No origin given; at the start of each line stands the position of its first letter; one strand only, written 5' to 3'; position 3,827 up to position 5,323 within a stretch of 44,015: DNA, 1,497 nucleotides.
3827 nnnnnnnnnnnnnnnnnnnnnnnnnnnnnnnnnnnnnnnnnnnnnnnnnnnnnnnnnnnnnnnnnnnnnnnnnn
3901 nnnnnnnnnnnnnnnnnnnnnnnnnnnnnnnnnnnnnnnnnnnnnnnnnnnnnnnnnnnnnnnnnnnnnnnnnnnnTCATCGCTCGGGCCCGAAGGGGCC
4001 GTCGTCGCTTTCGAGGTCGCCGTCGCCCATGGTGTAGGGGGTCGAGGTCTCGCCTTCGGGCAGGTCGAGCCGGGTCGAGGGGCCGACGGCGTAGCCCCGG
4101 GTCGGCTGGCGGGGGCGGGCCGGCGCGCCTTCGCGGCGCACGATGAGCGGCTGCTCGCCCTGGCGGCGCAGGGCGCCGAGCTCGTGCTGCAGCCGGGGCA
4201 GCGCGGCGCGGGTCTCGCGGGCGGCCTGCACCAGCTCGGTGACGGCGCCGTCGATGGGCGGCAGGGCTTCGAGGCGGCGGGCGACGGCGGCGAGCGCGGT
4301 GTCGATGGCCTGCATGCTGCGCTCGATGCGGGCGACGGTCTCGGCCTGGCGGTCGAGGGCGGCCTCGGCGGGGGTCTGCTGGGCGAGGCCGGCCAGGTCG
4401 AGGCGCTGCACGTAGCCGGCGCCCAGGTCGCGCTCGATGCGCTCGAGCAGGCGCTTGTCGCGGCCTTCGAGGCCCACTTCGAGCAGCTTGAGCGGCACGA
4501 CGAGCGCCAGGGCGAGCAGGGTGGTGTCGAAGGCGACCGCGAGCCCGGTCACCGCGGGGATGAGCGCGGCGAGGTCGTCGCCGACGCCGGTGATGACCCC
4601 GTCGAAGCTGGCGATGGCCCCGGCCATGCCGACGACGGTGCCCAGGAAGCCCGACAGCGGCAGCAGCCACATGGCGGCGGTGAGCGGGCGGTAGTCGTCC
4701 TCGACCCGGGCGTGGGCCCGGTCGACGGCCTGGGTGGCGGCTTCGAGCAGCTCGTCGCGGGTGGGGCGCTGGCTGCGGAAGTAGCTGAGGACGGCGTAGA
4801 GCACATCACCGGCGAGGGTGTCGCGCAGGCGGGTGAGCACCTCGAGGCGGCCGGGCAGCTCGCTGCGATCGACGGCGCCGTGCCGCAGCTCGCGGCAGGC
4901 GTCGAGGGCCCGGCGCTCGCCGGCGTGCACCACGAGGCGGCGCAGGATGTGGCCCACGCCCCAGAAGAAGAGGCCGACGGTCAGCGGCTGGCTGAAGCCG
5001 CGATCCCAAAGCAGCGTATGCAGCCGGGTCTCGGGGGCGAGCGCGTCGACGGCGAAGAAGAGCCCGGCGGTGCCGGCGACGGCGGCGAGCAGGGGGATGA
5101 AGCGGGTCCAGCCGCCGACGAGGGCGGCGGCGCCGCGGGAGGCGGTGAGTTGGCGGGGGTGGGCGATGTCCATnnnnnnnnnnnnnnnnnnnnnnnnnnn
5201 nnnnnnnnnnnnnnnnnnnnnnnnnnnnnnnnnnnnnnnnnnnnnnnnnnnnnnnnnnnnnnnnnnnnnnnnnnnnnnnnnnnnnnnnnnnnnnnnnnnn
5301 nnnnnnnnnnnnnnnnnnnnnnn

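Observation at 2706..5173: Stator-like MotA/ExbB + MotB/ExbD pair whose periplasmic output domain is a vWA domain instead of a peptidoglycan-binding domain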

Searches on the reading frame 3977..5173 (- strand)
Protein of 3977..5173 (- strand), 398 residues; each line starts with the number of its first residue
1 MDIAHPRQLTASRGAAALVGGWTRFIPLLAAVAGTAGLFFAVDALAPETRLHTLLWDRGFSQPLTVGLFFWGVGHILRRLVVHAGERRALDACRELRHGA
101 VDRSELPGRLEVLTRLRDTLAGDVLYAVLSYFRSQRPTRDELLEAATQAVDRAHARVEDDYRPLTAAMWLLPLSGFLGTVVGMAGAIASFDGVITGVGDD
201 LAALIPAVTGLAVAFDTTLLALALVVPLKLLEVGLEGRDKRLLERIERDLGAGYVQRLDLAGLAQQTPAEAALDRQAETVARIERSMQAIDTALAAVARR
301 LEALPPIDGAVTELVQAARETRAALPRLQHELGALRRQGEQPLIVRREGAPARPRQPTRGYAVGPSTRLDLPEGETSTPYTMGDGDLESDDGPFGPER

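Call 6: search_protein_families(library=pfam, proteins=[window:3977-5173:-], max_evalue=1)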
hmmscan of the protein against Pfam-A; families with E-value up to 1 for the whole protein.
window:3977-5173:- (398 aa): 5 families
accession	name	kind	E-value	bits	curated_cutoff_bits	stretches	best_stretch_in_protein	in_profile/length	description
PF01618.21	MotA_ExbB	-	8.1e-08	32.5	22.9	1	123-242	8-121/127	MotA/TolQ/ExbB proton channel family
PF12857.13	TOBE_3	-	0.0018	18.6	27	1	252-277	17-42/59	TOBE-like domain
PF10241.14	KxDL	-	0.1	13.3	27.2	1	260-338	2-77/86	Uncharacterized conserved protein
PF05512.16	AWPM-19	-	0.14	12.7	27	1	166-241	49-117/142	AWPM-19-like family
PF04513.17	Baculo_PEP_C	-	0.24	11.9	38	0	271-325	23-79/140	Baculovirus polyhedron envelope protein, PEP, C terminus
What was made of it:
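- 3977..5173 (-): Gene A: MotA/TolQ/ExbB-type subunit, 398 aa (stop codon 3977-3979). Pfam PF01618 scores 32.5 bits against a cutoff of 22.9 (call 6).
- On MotA/TolQ/ExbB proton-channel family (Pfam PF01618), protein A: 32.5 bits against a cutoff of 22.9, E 8e-8, residues 123-242 (call 6).
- Checked: A: Pfam MotA_ExbB scores 32.5 bits against a cutoff of 22.9, over residues 123-242 (call 6).
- MotA_ExbB is above the Pfam cutoff (call 6).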

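Call 7: search_protein_families(library=padloc, proteins=[window:3977-5173:-], max_evalue=1)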
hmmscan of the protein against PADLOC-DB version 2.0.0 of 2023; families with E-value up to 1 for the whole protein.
window:3977-5173:- (398 aa): 0 families

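Call 8: search_protein_families(library=ncbifam, proteins=[window:3977-5173:-], max_evalue=1)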
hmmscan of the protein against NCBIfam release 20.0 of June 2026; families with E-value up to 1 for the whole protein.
window:3977-5173:- (398 aa): 2 families
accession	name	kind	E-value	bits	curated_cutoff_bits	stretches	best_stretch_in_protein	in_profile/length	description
NF047516.1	LA_3659_fam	equivalog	0.16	11.6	36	1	271-333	58-120/221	LA_3659 family protein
NF047514.1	SpiroCoCo_N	equivalog_domain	0.16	11.6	75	1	271-333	58-120/221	SpiroCoCo family coiled-coil protein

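Call 12: find_homologous_proteins(query=window:3977-5173:-)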
Query window:3977-5173:- (398 aa): 81 proteins with E <= 0.001 among 8000 candidates.
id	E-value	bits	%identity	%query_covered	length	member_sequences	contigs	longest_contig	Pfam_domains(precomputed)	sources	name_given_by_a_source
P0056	1.4e-251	852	100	100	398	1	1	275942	PF01618.22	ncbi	-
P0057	1.5e-201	688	84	100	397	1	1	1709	PF01618.22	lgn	-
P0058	1.7e-188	645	82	97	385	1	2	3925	PF01618.22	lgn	-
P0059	2.1e-184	631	81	96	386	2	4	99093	PF01618.22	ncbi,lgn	-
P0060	1.0e-175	603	77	96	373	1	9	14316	PF01618.22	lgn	-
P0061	5.4e-148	511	72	87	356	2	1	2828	PF01618.22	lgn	-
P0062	6.1e-145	501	61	100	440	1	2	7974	PF01618.22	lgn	-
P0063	1.8e-144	500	71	87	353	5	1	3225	PF01618.22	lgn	-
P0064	1.2e-142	494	68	89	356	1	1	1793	PF01618.22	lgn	-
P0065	1.3e-142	494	69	87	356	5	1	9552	PF01618.22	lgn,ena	-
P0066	4.0e-118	413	64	87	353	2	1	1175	PF01618.22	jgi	-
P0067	5.1e-113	396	60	84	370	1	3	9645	PF01618.22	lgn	-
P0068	5.7e-111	390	56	85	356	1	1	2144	PF01618.22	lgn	-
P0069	4.3e-110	387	55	90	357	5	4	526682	PF01618.22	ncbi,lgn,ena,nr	ncbi:MAG: MotA/TolQ/ExbB proton channel family protein [Myxococcales bacterium]|nr:MotA/TolQ/ExbB pr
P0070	6.0e-109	383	53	86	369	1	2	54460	PF01618.22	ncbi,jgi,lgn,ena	-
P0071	1.6e-108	382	54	84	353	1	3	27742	PF01618.22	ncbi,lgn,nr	ncbi:MotA/TolQ/ExbB proton channel family protein [Myxococcota bacterium]|nr:MotA/TolQ/ExbB proton c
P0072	7.7e-108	379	55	88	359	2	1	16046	PF01618.22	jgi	-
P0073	1.4e-107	378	55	89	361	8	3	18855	PF01618.22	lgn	-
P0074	2.9e-106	374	53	88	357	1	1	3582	PF01618.22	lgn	-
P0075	1.0e-105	372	54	89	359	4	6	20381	PF01618.22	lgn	-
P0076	1.3e-105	372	57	84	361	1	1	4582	PF01618.22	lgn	-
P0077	6.5e-105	370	53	87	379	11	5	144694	PF01618.22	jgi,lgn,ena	jgi:biopolymer transport protein ExbB/TolQ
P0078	1.0e-101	359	55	87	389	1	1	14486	PF01618.22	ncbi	-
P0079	1.6e-101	358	57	82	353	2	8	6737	PF01618.22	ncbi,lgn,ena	-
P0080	4.1e-101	357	60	82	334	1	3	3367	PF01618.22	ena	-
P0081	1.2e-100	356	56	82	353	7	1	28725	PF01618.22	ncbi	-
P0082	2.3e-100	355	56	82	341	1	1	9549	PF01618.22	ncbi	-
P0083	1.2e-99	352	57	82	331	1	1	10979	PF01618.22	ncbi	-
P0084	9.4e-99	349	54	82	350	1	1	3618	PF01618.22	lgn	-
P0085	2.0e-98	348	57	82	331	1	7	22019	PF01618.22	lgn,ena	-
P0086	2.3e-98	348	57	83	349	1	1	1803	PF01618.22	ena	-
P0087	2.0e-96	342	53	83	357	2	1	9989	PF01618.22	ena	-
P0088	5.7e-96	340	56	87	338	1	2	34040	PF01618.22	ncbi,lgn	-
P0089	1.5e-95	339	53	85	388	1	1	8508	PF01618.22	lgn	-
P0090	9.7e-95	336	53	83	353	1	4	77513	PF01618.22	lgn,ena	-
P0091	3.4e-94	334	52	87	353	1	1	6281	PF01618.22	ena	-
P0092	3.5e-94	334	54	84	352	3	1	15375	PF01618.22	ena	-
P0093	6.4e-94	334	54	83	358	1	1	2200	PF01618.22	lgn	-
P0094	6.5e-94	333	51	89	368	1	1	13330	PF01618.22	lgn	-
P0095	1.4e-93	332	54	81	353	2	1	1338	PF01618.22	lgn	-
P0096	2.7e-93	331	55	77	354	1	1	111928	PF01618.22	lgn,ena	-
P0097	2.0e-92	329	52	82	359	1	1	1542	PF01618.22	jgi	jgi:biopolymer transport protein ExbB/TolQ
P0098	1.9e-91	325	54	83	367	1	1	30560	PF01618.22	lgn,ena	-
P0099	1.2e-84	303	45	90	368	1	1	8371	PF01618.22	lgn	-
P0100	2.5e-80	289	58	63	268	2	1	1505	PF01618.22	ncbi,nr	ncbi:MAG: MotA/TolQ/ExbB proton channel family protein, partial [Myxococcales bacterium]|nr:MotA/Tol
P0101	3.3e-80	288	50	81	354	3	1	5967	PF01618.22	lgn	-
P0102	1.4e-77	280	49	81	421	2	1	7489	PF01618.22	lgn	-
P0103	1.7e-77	279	50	83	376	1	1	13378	PF01618.22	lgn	-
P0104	9.2e-77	277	59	57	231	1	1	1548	PF01618.22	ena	-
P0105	4.7e-57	212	43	77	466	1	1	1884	PF01618.22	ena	-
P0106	3.2e-38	150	36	81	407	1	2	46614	PF01618.22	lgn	-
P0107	7.3e-38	149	38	76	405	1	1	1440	PF01618.22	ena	-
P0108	7.2e-37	146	40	74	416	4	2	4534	PF01618.22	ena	-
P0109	1.2e-36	145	37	72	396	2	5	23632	PF01618.22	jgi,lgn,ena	-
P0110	2.9e-25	108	32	86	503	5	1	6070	PF01618.22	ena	-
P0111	2.3e-23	101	34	73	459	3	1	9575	PF01618.22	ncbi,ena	-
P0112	4.4e-22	97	35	59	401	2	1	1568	PF01618.22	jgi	-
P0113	1.3e-21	95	34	75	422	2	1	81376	PF01618.22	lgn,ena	-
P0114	4.8e-21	94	28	79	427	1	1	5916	PF01618.22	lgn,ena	-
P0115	1.5e-20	92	32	71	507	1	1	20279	PF01618.22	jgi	jgi:hypothetical protein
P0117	1.1e-18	86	40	49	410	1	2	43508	PF01618.22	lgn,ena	-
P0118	1.9e-18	85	34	63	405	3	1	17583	PF01618.22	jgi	jgi:hypothetical protein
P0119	2.7e-17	81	31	83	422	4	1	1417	PF01618.22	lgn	-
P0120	5.1e-17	80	33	59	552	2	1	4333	PF01618.22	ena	-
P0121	4.1e-10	58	32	56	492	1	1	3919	PF01618.22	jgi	jgi:biopolymer transport protein ExbB/TolQ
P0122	5.2e-9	54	34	44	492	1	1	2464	PF01618.22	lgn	-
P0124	1.5e-6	46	36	28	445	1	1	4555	PF01618.22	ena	-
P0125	1.8e-6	46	30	48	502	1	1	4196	PF01618.22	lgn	-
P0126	2.0e-6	45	34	37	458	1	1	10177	PF01618.22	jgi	jgi:biopolymer transport protein ExbB/TolQ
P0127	2.7e-6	45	33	42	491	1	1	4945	PF01618.22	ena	-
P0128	6.4e-6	44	29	54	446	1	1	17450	PF01618.22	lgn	-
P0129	8.1e-6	44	31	54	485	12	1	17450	PF01618.22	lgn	-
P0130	3.2e-5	42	25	56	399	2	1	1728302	PF01618.22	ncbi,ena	-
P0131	3.9e-5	41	28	41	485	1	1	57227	PF01618.22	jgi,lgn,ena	-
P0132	6.7e-5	41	31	52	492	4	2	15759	PF01618.22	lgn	-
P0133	1.3e-4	40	35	23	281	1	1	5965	PF01618.22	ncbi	ncbi:MAG: MotA/TolQ/ExbB proton channel family protein, partial [Planctomycetota bacterium]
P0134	2.5e-4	39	34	54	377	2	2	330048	PF01618.22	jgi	jgi:biopolymer transport protein ExbB/TolQ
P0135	2.7e-4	39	33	42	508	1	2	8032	PF01618.22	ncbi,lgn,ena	-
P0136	6.9e-4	37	41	21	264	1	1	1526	PF01618.22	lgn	-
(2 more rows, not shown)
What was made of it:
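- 3977..5173 (-): There are 81 homologue clusters, nearly all of which carry PF01618 (call 12).
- On MotA/TolQ/ExbB proton-channel family (Pfam PF01618), protein A: Nearly all of the 81 homologue clusters carry PF01618 (call 12).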

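Call 28: find_encoding_contigs(protein=P0113, flank=8000, max_places=1)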
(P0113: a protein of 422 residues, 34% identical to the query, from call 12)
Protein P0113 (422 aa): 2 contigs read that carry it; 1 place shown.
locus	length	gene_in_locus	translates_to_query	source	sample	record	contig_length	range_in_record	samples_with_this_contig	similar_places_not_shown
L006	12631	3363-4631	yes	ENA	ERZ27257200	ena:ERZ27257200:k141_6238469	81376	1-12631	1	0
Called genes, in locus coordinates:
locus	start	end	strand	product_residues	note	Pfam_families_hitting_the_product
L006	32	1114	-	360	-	PF00078:RVT_1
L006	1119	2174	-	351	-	PF00078:RVT_1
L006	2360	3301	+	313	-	PF00248:Aldo_ket_red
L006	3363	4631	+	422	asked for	PF01618:MotA_ExbB (weak)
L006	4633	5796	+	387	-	PF00092:VWA (faint)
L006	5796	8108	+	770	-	PF13435:Cytochrome_C554 (faint)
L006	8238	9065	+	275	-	PF14805:THDPS_N_2, PF00132:Hexapep, PF14602:Hexapep_2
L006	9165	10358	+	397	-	PF00108:Thiolase_N, PF02803:Thiolase_C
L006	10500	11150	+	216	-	PF01553:Acyltransferase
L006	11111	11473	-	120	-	-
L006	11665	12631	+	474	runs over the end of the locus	PF14421:LmjF365940-deam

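Call 29: find_encoding_contigs(protein=P0106, flank=8000, max_places=1)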
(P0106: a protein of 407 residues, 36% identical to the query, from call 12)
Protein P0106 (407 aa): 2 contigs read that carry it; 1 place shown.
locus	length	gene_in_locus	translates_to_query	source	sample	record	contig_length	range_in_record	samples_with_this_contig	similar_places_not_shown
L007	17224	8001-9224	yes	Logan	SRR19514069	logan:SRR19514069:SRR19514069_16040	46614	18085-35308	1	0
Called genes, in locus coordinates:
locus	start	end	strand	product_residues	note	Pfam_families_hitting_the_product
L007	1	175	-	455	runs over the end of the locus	PF00772:DnaB, PF03796:DnaB_C, PF13481:AAA_25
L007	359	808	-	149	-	PF01281:Ribosomal_L9_N, PF03948:Ribosomal_L9_C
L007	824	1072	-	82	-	PF01084:Ribosomal_S18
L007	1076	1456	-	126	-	PF01250:Ribosomal_S6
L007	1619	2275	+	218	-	PF01625:PMSR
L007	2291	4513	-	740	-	PF03190:Thioredox_DsbH, PF07470:Glyco_hydro_88 (faint), PF03663:Glyco_hydro_76 (faint)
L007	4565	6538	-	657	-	PF09837:DUF2064, PF27239:FOL3_C (faint), PF02875:Mur_ligase_C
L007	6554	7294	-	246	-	PF00535:Glycos_transf_2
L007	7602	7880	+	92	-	PF00216:Bac_DNA_binding, PF18291:HU-HIG (weak), PF18175:HU-CCDC81_bac_2 (weak)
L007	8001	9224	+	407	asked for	PF01618:MotA_ExbB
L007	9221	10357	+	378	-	PF00092:VWA, PF00362:Integrin_beta (faint)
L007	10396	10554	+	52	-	-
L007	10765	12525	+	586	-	PF03553:Na_H_antiporter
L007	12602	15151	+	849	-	PF00128:Alpha-amylase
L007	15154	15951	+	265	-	PF01728:FtsJ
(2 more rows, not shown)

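Call 30: find_encoding_contigs(protein=P0130, flank=8000, max_places=1)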
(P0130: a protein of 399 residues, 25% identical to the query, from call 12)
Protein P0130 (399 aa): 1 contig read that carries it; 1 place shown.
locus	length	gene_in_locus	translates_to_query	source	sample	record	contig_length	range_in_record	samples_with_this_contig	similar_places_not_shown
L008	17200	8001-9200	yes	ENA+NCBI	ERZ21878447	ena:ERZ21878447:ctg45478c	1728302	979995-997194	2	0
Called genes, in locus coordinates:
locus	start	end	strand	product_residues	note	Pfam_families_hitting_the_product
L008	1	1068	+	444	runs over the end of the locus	PF01476:LysM (faint)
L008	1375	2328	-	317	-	PF02163:Peptidase_M50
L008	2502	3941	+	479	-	PF00860:Xan_ur_permease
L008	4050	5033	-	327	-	PF01479:S4, PF00849:PseudoU_synth_2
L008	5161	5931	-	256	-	PF09976:TPR_21 (faint)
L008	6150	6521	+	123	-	-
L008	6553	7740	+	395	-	-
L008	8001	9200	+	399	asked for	PF01618:MotA_ExbB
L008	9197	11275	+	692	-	-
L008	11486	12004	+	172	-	-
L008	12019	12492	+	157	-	-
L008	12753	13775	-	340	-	PF02424:ApbE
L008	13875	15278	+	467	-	PF03781:FGE-sulfatase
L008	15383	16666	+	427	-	PF10518:TAT_signal (weak), PF01408:GFO_IDH_MocA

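Call 40: search_solved_structures(query=A2, max_evalue=1, show_alignments=2)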
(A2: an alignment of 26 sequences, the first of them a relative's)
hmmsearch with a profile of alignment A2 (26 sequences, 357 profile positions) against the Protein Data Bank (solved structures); distinct sequences matched with E-value up to 1: 51.
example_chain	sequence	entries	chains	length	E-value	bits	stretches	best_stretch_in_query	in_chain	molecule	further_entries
8qae_A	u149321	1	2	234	8.9e-06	28.6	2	261-338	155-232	sc-apCC-6-SLLA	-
8a3k_UNK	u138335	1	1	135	9.9e-06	28.5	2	281-339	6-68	sc-apCC-4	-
8qaf_A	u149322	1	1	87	0.0026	20.5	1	270-337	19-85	sc-apCC-8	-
5yl9_A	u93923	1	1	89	0.016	17.9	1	270-341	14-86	Spike glycoprotein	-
9r1n_A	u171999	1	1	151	0.016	17.9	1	273-339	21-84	sc-apCC-4-DPH-2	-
9r1m_A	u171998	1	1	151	0.016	17.9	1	269-330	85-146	sc-apCC-4-LMF-1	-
7zr2_A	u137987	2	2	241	0.018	17.8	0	283-341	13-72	Spike protein S2',Chimeric protein mimic of SARS-CoV-2 Spike HR1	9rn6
1nt2_B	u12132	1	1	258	0.019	17.6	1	250-339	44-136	conserved hypothetical protein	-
5zuv_A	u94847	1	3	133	0.027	17.2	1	270-341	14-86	Spike glycoprotein,Spike glycoprotein,inhibitor EK1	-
9r1j_A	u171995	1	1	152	0.036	16.8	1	260-341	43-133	sc-apCC-4-NR-1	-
6eup_A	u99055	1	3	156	0.04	16.6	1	257-337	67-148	Adhesin A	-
6eun_A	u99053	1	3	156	0.04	16.6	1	257-337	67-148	Adhesin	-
8qad_A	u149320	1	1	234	0.049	16.3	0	243-337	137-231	sc-apCC-6-LLIA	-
9r1k_A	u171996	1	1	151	0.07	15.8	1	245-342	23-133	sc-apCC-4-A7F-1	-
9tqb_H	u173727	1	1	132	0.094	15.4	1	243-341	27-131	Biogenesis of lysosome-related organelles complex 1 subunit 2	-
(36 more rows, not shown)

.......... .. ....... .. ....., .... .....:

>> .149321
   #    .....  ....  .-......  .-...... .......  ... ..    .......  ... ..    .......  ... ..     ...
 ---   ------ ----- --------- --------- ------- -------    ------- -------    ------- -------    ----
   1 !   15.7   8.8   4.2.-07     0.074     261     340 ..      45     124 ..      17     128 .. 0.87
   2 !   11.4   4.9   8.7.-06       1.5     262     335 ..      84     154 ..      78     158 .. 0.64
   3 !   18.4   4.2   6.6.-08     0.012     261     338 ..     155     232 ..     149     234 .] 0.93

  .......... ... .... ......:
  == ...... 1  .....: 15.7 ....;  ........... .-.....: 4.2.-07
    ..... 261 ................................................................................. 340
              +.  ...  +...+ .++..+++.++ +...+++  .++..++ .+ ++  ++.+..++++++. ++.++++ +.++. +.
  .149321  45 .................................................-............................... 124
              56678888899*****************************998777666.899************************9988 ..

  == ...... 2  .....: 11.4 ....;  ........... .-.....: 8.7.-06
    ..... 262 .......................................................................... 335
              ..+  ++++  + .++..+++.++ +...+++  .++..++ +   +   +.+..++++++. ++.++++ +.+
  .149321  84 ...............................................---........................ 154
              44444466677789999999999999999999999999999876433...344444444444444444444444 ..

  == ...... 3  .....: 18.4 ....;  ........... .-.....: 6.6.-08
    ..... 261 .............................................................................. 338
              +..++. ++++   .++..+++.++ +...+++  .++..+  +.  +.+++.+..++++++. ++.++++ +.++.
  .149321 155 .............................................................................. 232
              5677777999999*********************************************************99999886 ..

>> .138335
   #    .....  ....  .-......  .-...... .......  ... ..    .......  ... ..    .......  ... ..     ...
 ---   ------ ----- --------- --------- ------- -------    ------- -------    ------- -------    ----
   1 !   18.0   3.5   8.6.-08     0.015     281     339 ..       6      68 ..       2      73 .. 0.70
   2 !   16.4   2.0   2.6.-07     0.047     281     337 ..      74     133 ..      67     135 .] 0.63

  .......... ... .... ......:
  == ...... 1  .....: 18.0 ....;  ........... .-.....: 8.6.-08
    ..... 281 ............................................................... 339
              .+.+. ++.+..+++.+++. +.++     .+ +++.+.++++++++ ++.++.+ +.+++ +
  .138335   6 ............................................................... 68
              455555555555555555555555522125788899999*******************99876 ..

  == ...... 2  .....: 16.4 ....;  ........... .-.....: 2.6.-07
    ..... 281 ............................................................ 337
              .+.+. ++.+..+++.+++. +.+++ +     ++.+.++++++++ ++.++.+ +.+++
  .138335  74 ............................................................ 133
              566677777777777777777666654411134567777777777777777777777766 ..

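Call 51: predict_structure(alignment_id=A2)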
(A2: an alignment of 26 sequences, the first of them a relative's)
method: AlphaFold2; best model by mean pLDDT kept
length: 398 residues; sequences in the alignment: 26
mean_pLDDT: 82.0   pTM: 0.66
mean pLDDT of the five models: 82.0, 79.7, 79.6, 78.5, 78.3
residues with pLDDT >= 90: 196; 70-90: 111; 50-70: 40; < 50: 51
segments of 3 or more residues with pLDDT < 50: 1-5, 347-368, 372-380, 391-393, 395-398
pLDDT, mean of each block of 10 residues (from residue 1): 51 77 96 98 95 90 96 98 96 89 89 93 96 87 96 97 97 94 89 77 85 91 97 98 98 90 64 81 91 87 61 75 86 84 54 45 45 48 49 44
secondary structure, 60 per line:
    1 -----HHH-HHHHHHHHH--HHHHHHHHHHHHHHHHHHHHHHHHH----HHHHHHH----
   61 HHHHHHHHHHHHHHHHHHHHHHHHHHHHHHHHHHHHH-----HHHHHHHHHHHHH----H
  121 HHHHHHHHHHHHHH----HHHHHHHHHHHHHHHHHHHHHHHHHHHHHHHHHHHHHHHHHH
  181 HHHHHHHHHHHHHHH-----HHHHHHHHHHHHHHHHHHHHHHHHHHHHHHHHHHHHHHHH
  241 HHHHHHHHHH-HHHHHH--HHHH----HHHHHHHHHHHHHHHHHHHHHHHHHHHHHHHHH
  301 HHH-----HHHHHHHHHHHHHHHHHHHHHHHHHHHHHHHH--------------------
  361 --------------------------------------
elements in order: H10-18 H21-45 H50-56 H61-97 H103-115 H120-134 H139-195 H201-250 H252-257 H260-263 H268-303 H309-340
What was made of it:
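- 3977..5173 (-): The AF2 model has pLDDT 82 (call 51).
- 5039..5104 (-): A residues 24-45: N-terminal hydrophobic helix (TM1). AF2 predicts a helix over 21-45 (call 51).
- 4934..4993 (-): A residues 61-80: second, weaker hydrophobic helix carrying invariant Q62, T65, L68 and G72. It is probably TM2, which would give a MotA-like 4-TM topology; 3 TM helices is not excluded. AF2 predicts a helix over 61-97 (call 51).
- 3980..4486 (-): A residues 230-398: cytoplasmic tail. It comprises a helical extension, two roughly 35-residue helices and a disordered acidic end. AF2 secondary structure (call 51).
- On Zorya ZorAB: The tail is about 170 residues (call 51).
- Checked: The C-terminal tail is predicted helical over 268-303 and 309-340, then disordered (call 51).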

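Call 54: fold_search(model_id=the predicted structure, library=pdb)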
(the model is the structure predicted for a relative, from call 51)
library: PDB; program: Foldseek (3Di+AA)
matches with E <= 10: 562; with E <= 0.001: 0
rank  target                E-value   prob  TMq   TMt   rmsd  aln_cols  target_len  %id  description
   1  9kq0_A                2.3e-03  1.00  0.39  0.61   6.7       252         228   18  Structure of TolQRA complex at pH 8.0 from E.coli (released 2026-03-04)
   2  9kpz_D                2.3e-03  1.00  0.36  0.58   5.7       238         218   18  Structure of TolQRA complex at pH 5.4 from E.coli (released 2026-03-04)
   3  9kpz_E                2.5e-03  1.00  0.38  0.60   5.1       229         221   18  Structure of TolQRA complex at pH 5.4 from E.coli (released 2026-03-04)
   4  6tyi_A                2.8e-03  1.00  0.38  0.59   5.4       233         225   18  ExbB-ExbD complex in MSP1E3D1 nanodisc (released 2019-10-16)
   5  8odt_A                5.7e-03  1.00  0.38  0.60   6.9       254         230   18  Structure of TolQR complex from E.coli (released 2023-11-01)
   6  9ddm_E                6.5e-03  1.00  0.37  0.59   5.6       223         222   16  E. coli TolAQR conformation I (released 2025-07-09)
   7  5sv0_G                7.2e-03  1.00  0.38  0.57   5.7       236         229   18  Structure of the ExbB/ExbD complex from E. coli at pH 7.0 (released 2016-09-28)
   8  9kpz_C                8.2e-03  1.00  0.39  0.64   4.8       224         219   18  Structure of TolQRA complex at pH 5.4 from E.coli (released 2026-03-04)
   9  9ddm_A                9.4e-03  1.00  0.39  0.64   4.8       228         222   17  E. coli TolAQR conformation I (released 2025-07-09)
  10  9ddm_B                9.4e-03  1.00  0.32  0.49   6.6       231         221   16  E. coli TolAQR conformation I (released 2025-07-09)
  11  9kpz_B                1.0e-02  1.00  0.38  0.61   6.1       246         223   19  Structure of TolQRA complex at pH 5.4 from E.coli (released 2026-03-04)
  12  9ddn_C                1.1e-02  1.00  0.35  0.57   6.7       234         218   16  E. coli TolAQR conformation II (released 2025-07-09)
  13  5sv0_C                1.3e-02  1.00  0.38  0.60   5.3       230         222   18  Structure of the ExbB/ExbD complex from E. coli at pH 7.0 (released 2016-09-28)
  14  9ddp_D                1.3e-02  1.00  0.37  0.58   5.7       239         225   18  E. coli TonB-ExbBD TonB bound to ExbB chain E (released 2025-07-09)
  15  6ye4_A                1.4e-02  1.00  0.38  0.58   7.8       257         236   18  Structure of ExbB pentamer from Serratia marcescens by single particle cryo electron microscopy (released 2021-03-31)
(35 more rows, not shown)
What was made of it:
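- On MotA/TolQ/ExbB proton-channel family (Pfam PF01618), protein A: The best has E 2.3e-3 and target TM-score about 0.6 (call 54).
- Closest known: TolQR / ExbBD. Same: These are the best structural matches for A (call 54).
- Closest known: MotAB / PomAB flagellar stators. Different: MotA chains rank lower than TolQ/ExbB in fold matching (call 54).
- The Foldseek E-values for A are weak (2e-3) and TM-scores are about 0.6 (call 54). A's closest solved folds are TolQ and ExbB, which are outward transducers (call 54). ZorA chains appear among the structural matches, from rank 23 (call 54). The tail is about 170 residues, whereas ZorA's tail runs to residue 729 by the PDB entry titles (delta_435-729, call 54).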
